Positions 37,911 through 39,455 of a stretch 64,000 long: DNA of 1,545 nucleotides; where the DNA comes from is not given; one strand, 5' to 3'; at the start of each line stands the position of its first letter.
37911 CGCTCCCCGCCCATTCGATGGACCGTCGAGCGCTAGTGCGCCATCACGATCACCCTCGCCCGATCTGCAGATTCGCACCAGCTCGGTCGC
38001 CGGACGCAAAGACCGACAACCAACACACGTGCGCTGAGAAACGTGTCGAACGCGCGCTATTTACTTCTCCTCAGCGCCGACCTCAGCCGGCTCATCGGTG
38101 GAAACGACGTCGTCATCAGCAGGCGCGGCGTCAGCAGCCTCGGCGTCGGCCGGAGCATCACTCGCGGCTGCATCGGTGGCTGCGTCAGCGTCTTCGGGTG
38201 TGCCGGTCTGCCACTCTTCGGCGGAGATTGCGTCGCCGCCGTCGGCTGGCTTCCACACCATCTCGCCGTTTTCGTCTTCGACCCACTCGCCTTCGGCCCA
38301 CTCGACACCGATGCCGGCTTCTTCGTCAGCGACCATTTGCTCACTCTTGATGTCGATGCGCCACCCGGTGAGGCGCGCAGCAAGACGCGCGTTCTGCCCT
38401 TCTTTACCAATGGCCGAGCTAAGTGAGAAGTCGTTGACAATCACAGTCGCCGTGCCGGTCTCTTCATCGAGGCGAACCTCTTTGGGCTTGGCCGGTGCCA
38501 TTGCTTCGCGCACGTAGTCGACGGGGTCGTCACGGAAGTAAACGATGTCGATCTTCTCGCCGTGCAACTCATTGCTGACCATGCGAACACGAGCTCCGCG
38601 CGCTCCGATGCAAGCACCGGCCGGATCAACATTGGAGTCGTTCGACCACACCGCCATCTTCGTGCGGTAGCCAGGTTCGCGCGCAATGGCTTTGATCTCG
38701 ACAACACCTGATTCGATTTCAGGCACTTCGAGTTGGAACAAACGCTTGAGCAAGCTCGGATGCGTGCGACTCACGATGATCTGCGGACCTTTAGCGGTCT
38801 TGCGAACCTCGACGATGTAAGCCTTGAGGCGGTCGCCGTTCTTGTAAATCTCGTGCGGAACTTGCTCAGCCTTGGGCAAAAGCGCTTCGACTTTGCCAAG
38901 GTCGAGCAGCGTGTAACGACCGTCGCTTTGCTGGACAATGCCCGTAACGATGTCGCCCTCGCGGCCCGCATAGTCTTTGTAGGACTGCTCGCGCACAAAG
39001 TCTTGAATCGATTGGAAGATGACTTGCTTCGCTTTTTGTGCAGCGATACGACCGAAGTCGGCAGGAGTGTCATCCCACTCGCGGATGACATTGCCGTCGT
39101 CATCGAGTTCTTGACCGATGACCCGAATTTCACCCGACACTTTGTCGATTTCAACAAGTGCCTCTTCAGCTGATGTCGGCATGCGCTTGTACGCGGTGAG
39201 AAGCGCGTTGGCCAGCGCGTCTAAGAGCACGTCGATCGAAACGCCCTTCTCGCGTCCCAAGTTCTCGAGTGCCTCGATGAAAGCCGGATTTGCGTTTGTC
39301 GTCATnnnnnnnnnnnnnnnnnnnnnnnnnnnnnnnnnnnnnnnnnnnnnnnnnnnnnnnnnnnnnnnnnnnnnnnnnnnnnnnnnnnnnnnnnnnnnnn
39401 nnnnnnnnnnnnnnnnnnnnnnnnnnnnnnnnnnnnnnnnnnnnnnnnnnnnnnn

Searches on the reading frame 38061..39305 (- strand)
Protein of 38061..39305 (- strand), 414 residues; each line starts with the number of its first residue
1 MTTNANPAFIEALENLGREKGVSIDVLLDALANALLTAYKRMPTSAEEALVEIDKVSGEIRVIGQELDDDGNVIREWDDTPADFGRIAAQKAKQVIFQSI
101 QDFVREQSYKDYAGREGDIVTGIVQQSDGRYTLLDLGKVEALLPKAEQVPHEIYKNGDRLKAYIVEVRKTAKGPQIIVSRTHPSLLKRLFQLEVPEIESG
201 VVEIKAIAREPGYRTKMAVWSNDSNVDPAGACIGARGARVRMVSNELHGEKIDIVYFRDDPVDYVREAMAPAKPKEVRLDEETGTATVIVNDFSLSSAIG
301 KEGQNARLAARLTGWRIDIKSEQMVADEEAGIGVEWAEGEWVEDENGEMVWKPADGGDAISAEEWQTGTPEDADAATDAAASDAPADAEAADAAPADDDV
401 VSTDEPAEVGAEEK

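Call 65: search_protein_families(library=pfam, proteins=[window:38061-39305:-], max_evalue=0.001)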
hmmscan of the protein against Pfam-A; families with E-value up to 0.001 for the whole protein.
window:38061-39305:- (414 aa): 4 families
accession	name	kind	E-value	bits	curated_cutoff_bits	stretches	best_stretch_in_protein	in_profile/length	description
PF13184.12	KH_5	-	1.9e-23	82.8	27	1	211-278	1-68/69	NusA-like KH domain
PF08529.16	NusA_N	-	5.7e-18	65.7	23.8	2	9-64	2-57/119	NusA N-terminal domain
PF00575.29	S1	-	3.6e-07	30.9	22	1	116-176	4-71/74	S1 RNA binding domain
PF23095.1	KH_NusA_C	-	0.00095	19.6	34.2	0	288-319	3-34/59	Transcription termination/antitermination protein NusA, KH domain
